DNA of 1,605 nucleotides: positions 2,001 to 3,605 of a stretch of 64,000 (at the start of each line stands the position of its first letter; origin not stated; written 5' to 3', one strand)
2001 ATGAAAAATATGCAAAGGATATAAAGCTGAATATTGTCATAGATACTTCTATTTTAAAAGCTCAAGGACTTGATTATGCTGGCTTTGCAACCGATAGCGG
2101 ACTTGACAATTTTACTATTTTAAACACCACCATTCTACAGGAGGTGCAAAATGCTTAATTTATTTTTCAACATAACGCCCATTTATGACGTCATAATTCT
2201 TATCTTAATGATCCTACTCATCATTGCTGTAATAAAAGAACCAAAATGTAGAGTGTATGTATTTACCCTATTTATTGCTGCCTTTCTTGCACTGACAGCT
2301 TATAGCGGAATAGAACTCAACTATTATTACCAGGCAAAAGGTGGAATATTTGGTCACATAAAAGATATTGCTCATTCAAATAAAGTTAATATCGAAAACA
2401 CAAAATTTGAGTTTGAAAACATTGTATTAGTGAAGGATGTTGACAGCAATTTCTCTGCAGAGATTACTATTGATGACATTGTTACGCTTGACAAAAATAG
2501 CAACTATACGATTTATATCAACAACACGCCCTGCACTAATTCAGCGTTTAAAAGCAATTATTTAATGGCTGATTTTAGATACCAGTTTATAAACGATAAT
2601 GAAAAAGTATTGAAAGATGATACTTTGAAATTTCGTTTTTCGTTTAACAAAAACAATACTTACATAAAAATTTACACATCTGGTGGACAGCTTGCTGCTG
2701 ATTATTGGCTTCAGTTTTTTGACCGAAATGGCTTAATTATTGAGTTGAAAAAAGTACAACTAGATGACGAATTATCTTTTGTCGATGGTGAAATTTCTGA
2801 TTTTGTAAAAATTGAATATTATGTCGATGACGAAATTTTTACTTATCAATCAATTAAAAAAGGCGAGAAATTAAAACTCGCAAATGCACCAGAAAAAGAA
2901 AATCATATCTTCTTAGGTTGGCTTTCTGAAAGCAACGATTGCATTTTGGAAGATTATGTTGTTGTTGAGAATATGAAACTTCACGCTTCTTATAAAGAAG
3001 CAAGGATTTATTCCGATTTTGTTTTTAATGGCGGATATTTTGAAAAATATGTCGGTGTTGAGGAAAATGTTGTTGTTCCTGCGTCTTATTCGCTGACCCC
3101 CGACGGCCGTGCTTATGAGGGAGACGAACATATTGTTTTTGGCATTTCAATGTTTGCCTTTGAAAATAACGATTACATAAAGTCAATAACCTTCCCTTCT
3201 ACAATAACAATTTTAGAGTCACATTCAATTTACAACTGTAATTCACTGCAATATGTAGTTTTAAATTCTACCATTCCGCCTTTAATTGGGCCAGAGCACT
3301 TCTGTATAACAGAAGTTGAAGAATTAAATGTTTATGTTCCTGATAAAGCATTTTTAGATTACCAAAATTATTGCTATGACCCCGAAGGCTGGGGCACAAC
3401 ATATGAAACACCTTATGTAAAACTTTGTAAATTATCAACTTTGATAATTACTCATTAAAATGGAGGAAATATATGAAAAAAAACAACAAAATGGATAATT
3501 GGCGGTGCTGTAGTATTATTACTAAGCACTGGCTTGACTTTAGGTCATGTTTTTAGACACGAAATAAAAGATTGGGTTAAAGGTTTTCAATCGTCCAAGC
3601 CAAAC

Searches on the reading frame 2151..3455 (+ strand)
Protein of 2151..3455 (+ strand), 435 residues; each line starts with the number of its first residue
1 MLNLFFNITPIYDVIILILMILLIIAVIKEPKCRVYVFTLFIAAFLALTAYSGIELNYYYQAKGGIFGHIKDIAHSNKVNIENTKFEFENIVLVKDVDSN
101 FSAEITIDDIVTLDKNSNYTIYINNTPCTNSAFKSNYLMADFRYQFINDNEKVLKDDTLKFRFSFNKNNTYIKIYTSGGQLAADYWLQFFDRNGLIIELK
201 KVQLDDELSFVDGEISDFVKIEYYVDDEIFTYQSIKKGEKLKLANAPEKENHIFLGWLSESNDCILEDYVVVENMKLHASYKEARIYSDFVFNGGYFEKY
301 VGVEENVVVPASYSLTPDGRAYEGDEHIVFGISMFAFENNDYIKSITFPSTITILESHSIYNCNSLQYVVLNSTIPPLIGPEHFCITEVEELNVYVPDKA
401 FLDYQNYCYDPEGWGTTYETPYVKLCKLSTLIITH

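Call 27: search_protein_families(library=pfam, max_evalue=0.0001, proteins=[window:2151-3455:+])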
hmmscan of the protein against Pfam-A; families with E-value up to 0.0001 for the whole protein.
seq(435 aa): 1 family
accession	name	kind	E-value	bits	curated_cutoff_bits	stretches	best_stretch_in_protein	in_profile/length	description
PF13306.12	LRR_5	-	2.8e-06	27.7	27.7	1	332-392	25-84/127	BspA type Leucine rich repeat region (6 copies)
